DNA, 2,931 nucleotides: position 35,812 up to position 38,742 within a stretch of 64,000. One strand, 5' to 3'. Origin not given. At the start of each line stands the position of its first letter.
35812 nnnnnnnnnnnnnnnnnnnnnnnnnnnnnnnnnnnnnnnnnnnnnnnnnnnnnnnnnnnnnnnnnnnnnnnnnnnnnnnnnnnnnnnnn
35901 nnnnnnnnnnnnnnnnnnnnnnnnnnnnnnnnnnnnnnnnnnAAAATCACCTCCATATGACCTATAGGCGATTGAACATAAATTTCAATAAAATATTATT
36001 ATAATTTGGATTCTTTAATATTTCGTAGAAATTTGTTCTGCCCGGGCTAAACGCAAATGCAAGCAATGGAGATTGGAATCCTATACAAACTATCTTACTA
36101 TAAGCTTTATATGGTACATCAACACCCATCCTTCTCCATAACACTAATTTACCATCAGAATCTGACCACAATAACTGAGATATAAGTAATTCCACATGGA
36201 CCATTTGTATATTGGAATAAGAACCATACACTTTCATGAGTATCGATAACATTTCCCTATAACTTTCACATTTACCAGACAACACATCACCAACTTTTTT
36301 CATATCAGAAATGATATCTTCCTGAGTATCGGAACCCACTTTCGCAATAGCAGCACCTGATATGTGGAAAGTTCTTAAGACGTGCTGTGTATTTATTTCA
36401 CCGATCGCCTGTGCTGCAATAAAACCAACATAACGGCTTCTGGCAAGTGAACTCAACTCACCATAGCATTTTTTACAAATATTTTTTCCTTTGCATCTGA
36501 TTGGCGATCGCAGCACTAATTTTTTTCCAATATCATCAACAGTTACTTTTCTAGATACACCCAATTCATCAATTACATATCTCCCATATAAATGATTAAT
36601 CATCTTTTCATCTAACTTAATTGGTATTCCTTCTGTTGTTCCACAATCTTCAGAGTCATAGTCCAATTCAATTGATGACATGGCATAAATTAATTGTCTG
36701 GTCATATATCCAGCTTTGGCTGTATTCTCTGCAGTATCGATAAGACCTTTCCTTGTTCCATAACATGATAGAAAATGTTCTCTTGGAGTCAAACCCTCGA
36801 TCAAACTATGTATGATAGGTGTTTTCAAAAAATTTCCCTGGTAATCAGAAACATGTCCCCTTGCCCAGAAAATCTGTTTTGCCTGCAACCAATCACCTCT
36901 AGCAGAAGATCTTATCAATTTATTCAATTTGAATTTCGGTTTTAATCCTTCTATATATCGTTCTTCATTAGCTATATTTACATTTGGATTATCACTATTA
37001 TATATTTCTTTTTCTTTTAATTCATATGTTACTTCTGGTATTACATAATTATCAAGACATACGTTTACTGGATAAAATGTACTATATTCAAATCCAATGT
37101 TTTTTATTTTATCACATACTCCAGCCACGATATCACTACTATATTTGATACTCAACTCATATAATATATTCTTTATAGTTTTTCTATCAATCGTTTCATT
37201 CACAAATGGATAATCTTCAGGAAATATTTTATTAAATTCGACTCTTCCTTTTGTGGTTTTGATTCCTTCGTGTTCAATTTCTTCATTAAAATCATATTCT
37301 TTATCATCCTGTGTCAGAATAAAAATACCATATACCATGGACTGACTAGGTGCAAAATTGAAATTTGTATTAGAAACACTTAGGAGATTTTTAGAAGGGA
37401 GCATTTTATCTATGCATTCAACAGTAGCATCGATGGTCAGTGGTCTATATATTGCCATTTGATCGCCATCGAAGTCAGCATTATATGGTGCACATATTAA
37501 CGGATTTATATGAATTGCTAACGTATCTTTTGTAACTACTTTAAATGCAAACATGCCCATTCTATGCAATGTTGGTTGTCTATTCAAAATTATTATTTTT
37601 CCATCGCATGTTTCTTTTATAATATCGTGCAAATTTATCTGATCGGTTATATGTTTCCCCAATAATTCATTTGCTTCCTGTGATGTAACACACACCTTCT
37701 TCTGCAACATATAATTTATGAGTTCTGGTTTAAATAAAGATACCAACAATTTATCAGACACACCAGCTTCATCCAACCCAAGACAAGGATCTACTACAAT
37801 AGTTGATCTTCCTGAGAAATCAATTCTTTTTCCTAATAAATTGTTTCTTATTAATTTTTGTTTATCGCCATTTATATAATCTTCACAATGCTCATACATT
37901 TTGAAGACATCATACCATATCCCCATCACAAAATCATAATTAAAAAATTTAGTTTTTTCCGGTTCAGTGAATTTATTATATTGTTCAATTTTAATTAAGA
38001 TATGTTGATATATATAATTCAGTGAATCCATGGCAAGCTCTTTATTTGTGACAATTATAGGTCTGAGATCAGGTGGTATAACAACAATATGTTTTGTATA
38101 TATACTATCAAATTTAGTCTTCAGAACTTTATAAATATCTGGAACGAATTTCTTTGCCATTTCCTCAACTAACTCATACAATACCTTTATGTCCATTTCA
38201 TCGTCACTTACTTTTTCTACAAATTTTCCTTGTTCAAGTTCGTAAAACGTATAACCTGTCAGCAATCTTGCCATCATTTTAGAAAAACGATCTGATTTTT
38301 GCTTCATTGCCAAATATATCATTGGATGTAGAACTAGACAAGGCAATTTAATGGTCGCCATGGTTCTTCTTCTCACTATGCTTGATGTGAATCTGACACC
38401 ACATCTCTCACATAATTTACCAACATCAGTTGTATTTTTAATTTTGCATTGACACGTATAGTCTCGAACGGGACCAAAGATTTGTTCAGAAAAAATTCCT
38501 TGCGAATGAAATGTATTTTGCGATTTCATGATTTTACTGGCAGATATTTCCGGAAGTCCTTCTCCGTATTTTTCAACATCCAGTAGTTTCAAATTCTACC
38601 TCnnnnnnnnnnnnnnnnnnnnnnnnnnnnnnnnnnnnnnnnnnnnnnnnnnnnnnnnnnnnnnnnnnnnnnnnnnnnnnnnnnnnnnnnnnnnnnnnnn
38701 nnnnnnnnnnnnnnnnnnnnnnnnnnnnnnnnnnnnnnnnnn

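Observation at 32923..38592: Bacterial-type multisubunit RNAP encoded as split genes: beta' N-part, then beta divided into two ORFs with its own RBS at the split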

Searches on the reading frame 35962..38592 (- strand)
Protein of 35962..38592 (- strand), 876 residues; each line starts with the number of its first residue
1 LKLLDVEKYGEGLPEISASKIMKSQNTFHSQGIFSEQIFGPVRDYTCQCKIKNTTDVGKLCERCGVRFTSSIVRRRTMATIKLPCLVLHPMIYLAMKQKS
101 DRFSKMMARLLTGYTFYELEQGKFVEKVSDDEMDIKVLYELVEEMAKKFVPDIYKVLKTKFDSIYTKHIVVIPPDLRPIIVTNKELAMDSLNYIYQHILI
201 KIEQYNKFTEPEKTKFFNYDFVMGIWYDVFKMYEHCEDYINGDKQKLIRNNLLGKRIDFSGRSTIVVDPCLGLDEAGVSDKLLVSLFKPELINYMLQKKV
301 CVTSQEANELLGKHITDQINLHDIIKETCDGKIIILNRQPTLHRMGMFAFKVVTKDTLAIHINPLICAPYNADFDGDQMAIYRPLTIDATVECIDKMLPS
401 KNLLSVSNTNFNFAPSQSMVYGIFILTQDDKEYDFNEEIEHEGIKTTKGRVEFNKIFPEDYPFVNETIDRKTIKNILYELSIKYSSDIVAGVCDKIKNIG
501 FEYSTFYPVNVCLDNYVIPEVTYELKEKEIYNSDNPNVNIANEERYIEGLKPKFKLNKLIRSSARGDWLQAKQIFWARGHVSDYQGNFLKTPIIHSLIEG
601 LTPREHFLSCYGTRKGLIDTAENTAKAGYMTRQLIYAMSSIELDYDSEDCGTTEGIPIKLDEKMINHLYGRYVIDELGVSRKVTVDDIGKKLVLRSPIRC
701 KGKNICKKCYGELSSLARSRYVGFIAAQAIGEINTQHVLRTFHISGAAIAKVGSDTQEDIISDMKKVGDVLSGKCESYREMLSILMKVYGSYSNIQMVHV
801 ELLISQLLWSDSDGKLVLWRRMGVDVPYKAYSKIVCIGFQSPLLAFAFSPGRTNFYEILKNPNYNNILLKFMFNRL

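Call 6: search_protein_families(library=pfam, proteins=[window:35962-38592:-], max_evalue=0.01)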
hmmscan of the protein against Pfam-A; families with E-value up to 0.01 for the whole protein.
window:35962-38592:- (876 aa): 4 families
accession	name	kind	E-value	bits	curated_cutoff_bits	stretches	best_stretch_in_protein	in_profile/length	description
PF00623.25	RNA_pol_Rpb1_2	-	1.4e-30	107.1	25.3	1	254-394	1-161/166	RNA polymerase Rpb1, domain 2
PF04998.22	RNA_pol_Rpb1_5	-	8e-26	91.5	28.5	1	600-754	1-106/267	RNA polymerase Rpb1, domain 5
PF04983.23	RNA_pol_Rpb1_3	-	3.5e-06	27.4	28.9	1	444-507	65-153/162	RNA polymerase Rpb1, domain 3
PF04997.17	RNA_pol_Rpb1_1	-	3.2e-05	23.9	39.7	0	162-209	204-252/312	RNA polymerase Rpb1, domain 1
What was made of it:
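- Checked: The ORF contains Rpb1 domains 1, 2, 3 and 5 (call 6).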

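Call 7: search_protein_families(library=phrogs, proteins=[window:35962-38592:-], max_evalue=0.001)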
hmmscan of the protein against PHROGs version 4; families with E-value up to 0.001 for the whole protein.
window:35962-38592:- (876 aa): 5 families
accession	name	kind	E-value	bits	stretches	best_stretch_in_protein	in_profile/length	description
phrog_25354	-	unknown function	1.1e-91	309.2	3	243-432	323-509/1216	-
phrog_3015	-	DNA, RNA and nucleotide metabolism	2e-31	110.1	1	473-744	98-375/653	RNA polymerase beta subunit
phrog_2987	-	DNA, RNA and nucleotide metabolism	1.6e-23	84.2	1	150-411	187-455/478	RNA polymerase beta subunit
phrog_2962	-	DNA, RNA and nucleotide metabolism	1.1e-19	71.4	1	572-729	245-404/433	RNA polymerase beta subunit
phrog_2986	-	DNA, RNA and nucleotide metabolism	2.6e-13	50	1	73-265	57-252/539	RNA polymerase beta subunit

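Call 9: search_dna_similar(query=window:35962-38592:-, collection=phages, mode=protein, max_rows=30)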
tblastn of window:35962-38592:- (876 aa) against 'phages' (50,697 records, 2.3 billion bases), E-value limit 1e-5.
Records with a match: 147; places in all: 178; records where one place covers at least 80% of the query: 12.
Best place of each record, by identity: <60% 147.
By first word of the organism name: Salmonella 26; Erwinia 22; Vibrio 18; Rhizobium 10; Bacillus 9; Staphylococcus 8; Escherichia 7; Listeria 6; Acinetobacter 4; Yersinia 4; and 16 more.
By host as written in the record: - 24; Erwinia amylovora 17; Staphylococcus aureus 6; Listeria monocytogenes 5; Escherichia coli 5; Vibrio alginolyticus 4; Bacillus subtilis 4; Ralstonia solanacearum 4; and 54 more.
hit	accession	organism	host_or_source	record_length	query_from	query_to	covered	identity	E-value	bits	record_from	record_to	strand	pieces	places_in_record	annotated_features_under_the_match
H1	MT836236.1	Bacteriophage sp.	human fecal samples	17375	32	746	76%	30.2%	5e-72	324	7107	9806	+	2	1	record has no annotation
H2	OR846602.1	Enterococcus phage Efs 1-1-1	Enterococcus faecalis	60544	9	748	84%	26.7%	3e-77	281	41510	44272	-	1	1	record has no annotation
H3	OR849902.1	Staphylococcus phage SA 1298 Kay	Staphylococcus aureus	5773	32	760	83%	26.9%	4e-78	283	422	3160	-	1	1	record has no annotation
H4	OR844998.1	Staphylococcus phage SA 1306 Kay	Staphylococcus aureus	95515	32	760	83%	26.9%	7e-78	283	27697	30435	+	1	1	record has no annotation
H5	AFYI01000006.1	Salmonella enterica subsp. enterica serovar Infantis str. ...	Homo sapiens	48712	32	746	82%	27.4%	5e-79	286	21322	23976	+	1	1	DNA-directed RNA polymerase, beta' subunit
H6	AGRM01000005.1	Salmonella enterica subsp. houtenae str. ATCC BAA-1581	Homo sapiens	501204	32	746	82%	27.3%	1e-77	283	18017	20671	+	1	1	DNA-directed RNA polymerase, beta' subunit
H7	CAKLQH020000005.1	Acinetobacter phage MD-2021a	not known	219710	32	748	82%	26.8%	1e-76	280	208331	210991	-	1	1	rpoC: DNA-directed RNA polymerase subunit beta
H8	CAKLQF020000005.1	Acinetobacter phage MD-2021a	not known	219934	32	748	82%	26.8%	1e-76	280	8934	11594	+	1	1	rpoC: DNA-directed RNA polymerase subunit beta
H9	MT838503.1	Bacteriophage sp.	human fecal samples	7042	32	750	73%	29.7%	9e-59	283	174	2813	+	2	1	record has no annotation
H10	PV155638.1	Cobetia phage Carin-5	Cobetia marina DSMZ 4741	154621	32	760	83%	25.9%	8e-46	185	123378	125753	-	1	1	DNA-directed RNA polymerase subunit beta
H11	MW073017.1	Vibrio phage Va2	Vibrio alginolyticus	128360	32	793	87%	24.4%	1e-60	231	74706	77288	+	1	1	DNA-directed RNA polymerase subunit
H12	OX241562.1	Vibrio phage 150E35-1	Seawater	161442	32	747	82%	25.4%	6e-22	213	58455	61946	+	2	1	putative DNA-directed RNA polymerase subunit | putative DNA-directed RNA polymerase subunit beta' | hypothetical protein (x2)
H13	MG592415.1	Vibrio phage 1.031.O._10N.261.46.F8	Vibrio lentus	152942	32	747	82%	25.2%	5e-55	214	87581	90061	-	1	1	hypothetical protein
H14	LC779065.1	Yersinia phage vB_Yru_GN1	Yersinia ruckeri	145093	32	748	82%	24.9%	7e-44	179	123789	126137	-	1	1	DNA-directed RNA polymerase subunit beta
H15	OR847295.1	Listeria phage LM 4-11-1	Listeria monocytogenes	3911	169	774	69%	27.8%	4e-71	261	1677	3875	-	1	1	record has no annotation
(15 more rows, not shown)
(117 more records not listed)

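Call 11: find_homologous_proteins(query=window:35962-38592:-, max_evalue=0.00001)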
Query window:35962-38592:- (876 aa): 8000 proteins with E <= 0.00001 among 8000 candidates; the best 120 are listed.
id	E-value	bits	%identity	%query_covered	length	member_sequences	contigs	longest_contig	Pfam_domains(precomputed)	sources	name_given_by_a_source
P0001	0.0e+0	2011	100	100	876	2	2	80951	PF04998.23,PF00623.26,PF04983.24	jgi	-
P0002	0.0e+0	1620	78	100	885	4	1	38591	PF04998.23,PF00623.26,PF04983.24,PF04997.18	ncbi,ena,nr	ncbi:hypothetical protein M0R19_07485 [Candidatus Pacearchaeota archaeon]|nr:hypothetical protein [C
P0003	1.5e-289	981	52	100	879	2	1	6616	PF04998.23,PF00623.26,PF04997.18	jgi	-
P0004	3.1e-281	954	48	100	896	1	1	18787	PF04998.23,PF00623.26,PF04997.18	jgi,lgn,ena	-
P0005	4.1e-166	573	36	99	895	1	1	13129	PF04998.23,PF00623.26,PF04983.24,PF04997.18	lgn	-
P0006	1.0e-157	545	36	97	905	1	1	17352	PF04998.23,PF00623.26,PF04983.24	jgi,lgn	jgi:DNA-directed RNA polymerase subunit beta'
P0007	3.7e-157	543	36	96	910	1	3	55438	PF04998.23,PF00623.26,PF04983.24,PF04997.18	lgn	-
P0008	4.9e-157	543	37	99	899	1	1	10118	PF04998.23,PF00623.26,PF04983.24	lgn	-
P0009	6.5e-157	542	36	99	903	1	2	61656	PF04998.23,PF00623.26,PF04983.24,PF04997.18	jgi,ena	-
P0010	8.0e-156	539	36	99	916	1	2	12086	PF04998.23,PF00623.26,PF04983.24,PF04997.18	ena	-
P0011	3.6e-153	530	37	100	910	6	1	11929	PF04998.23,PF00623.26,PF04983.24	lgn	-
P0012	1.1e-150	522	36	99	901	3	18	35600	PF04998.23,PF00623.26,PF04983.24,PF04997.18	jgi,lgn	-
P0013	1.1e-150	522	35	99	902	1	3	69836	PF04998.23,PF00623.26,PF04983.24,PF04997.18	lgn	-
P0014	2.6e-150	521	35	99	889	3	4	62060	PF04998.23,PF00623.26,PF04983.24,PF05000.23,PF04997.18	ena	-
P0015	3.2e-150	520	35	100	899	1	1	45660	PF04998.23,PF00623.26,PF04983.24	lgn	-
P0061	4.3e-130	454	34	99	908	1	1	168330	PF04998.23,PF00623.26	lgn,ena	-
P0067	9.7e-121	423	35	97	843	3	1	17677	PF04998.23,PF00623.26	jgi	-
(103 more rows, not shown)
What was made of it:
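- Most family members of 843-963 aa match nearly the whole of the query (92-100%) (call 11). The next-best hits after the phage family are bacterial beta' proteins, many of them from Patescibacteria and Actinomycetota (call 11).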

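Call 13: search_solved_structures(query=window:35962-38592:-, max_evalue=0.001, show_alignments=1)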
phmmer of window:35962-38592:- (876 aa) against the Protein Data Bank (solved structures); distinct sequences matched with E-value up to 0.001: 127 (the best 60 are shown).
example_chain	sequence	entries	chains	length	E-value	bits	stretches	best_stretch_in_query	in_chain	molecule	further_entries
8dy7_D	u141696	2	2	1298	5e-87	296.3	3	238-434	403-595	DNA-directed RNA polymerase subunit beta'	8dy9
8k60_D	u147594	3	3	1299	1.9e-86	294.3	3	238-431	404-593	DNA-directed RNA polymerase subunit beta'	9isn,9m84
7vpd_D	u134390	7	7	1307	2e-86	294.3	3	238-431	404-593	DNA-directed RNA polymerase subunit beta'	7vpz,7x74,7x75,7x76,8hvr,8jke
9n9p_D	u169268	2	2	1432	4e-86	293.3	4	166-444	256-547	DNA-directed RNA polymerase subunit beta'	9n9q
6oy6_D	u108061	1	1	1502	2.3e-84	287.5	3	238-432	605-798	DNA-directed RNA polymerase subunit beta'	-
1iw7_D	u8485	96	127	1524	2.5e-84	287.3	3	238-432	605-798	RNA polymerase beta subunit | DNA-directed RNA polymerase beta' chain | DNA-directed RNA polymerase subunit beta' chain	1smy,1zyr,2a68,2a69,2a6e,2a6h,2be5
8hsg_J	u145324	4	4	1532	2.6e-84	287.3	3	238-432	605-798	DNA-directed RNA polymerase subunit beta'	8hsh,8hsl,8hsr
4gzy_D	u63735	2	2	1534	2.7e-84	287.3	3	238-432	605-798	DNA-directed RNA polymerase subunit beta'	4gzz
6wox_D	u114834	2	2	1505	6.1e-84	286.1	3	238-432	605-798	DNA-directed RNA polymerase subunit beta'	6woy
2gho_D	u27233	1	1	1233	1.7e-83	284.6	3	238-432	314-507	DNA-directed RNA polymerase subunit beta',DNA-directed RNA polymerase subunit beta'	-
5tjg_D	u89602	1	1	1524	2.3e-83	284.2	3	238-432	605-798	DNA-directed RNA polymerase subunit beta'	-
1l9u_D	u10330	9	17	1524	7.8e-83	282.4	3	238-432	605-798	RNA POLYMERASE, BETA-PRIME SUBUNIT | DNA-directed RNA polymerase beta' chain | DNA-directed RNA polymerase subunit beta'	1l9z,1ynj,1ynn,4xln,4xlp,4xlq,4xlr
1hqm_D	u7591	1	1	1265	2.2e-82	280.9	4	238-432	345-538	DNA-directed RNA polymerase subunit beta'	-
6wmr_D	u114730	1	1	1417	2.3e-82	280.9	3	237-430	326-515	DNA-directed RNA polymerase subunit beta'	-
1i6v_D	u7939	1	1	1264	2.6e-82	280.7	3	238-432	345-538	DNA-DIRECTED RNA POLYMERASE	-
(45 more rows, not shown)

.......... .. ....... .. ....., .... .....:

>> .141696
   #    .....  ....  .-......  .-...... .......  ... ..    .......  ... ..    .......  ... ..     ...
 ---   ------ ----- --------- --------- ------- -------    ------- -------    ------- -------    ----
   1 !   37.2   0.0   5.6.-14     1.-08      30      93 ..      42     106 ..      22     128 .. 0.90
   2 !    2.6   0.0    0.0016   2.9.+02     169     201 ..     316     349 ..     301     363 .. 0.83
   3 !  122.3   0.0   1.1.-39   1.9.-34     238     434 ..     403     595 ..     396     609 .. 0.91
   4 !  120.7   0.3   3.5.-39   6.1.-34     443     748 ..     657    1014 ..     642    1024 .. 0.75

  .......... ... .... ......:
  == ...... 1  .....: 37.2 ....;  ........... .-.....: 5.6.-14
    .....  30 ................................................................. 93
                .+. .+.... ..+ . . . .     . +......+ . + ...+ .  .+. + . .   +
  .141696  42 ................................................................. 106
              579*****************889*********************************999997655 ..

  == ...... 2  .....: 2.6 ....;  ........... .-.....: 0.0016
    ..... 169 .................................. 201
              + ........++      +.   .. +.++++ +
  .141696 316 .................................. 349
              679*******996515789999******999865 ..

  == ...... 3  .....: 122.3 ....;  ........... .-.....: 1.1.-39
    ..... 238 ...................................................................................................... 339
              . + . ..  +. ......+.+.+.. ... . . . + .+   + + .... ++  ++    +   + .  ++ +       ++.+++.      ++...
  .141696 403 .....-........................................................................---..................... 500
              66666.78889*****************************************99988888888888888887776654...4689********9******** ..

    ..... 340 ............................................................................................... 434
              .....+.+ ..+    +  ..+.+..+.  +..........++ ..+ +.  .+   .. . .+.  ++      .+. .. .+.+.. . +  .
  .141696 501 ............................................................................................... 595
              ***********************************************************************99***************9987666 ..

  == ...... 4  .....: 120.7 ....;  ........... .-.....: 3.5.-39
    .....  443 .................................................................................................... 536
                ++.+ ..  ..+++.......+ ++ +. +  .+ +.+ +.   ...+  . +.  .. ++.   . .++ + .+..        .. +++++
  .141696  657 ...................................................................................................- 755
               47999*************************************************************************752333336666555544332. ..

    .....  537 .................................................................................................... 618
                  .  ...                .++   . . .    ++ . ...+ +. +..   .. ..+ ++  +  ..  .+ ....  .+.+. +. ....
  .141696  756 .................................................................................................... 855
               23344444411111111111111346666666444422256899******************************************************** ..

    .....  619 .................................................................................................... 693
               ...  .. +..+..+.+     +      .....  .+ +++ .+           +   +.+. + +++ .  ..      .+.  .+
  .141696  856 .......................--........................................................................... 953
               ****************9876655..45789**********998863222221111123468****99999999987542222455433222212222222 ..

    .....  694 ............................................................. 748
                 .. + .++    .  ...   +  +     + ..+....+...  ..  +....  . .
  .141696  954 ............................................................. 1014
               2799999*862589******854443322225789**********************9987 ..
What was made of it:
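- Checked: It aligns to cellular beta' through the bridge helix and ............748 (call 13).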

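Call 23: find_related_loci(query=A1, collection=viral_contigs, flank=10000)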
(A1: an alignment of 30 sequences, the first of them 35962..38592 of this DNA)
Query A1 (876 aa) in viral_contigs; peptide patterns used: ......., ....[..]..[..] (x = any residue, [..] = any of these).
600 stretches matched a pattern (row limit reached: there are more); 558 encode a relative of the query (tblastn E <= 1e-3); the best 80 are kept; 80 distinct loci.
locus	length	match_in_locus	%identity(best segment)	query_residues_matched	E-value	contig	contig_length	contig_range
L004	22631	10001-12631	37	2-849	7e-161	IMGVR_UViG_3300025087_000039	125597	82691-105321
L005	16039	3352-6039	36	2-872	6e-157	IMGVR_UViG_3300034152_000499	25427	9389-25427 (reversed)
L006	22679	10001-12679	36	2-872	4e-155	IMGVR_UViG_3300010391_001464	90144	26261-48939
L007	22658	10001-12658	35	3-868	9e-155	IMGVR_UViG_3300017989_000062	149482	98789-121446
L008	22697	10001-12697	35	3-873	5e-149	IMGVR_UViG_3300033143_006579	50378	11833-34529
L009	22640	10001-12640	36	2-872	9e-149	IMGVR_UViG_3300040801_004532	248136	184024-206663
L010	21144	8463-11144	35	3-872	4e-148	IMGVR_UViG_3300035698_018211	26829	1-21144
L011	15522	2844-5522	36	2-872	3e-147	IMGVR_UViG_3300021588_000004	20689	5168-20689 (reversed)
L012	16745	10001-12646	35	2-872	3e-146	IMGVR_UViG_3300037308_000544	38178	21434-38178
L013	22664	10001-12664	36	2-872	3e-152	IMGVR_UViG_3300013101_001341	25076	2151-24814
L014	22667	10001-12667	34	2-872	8e-143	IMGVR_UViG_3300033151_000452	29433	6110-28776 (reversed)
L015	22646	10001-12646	33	1-849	2e-137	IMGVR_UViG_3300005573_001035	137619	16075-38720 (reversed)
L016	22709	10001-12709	33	1-849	3e-145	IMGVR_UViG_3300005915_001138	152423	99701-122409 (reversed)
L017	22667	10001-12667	32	2-849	3e-132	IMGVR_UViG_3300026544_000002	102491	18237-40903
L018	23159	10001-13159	36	13-875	8e-135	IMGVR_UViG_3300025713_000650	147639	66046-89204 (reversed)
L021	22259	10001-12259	30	1-740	1e-92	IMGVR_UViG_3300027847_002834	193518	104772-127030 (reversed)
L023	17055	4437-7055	35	3-872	5e-141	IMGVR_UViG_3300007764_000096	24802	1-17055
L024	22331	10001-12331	28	1-773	1e-87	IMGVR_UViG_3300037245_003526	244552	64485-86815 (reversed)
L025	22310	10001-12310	31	1-763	2e-98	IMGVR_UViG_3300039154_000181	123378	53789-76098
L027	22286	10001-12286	26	3-740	5e-66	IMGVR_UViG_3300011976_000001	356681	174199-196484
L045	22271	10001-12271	29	1-747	3e-86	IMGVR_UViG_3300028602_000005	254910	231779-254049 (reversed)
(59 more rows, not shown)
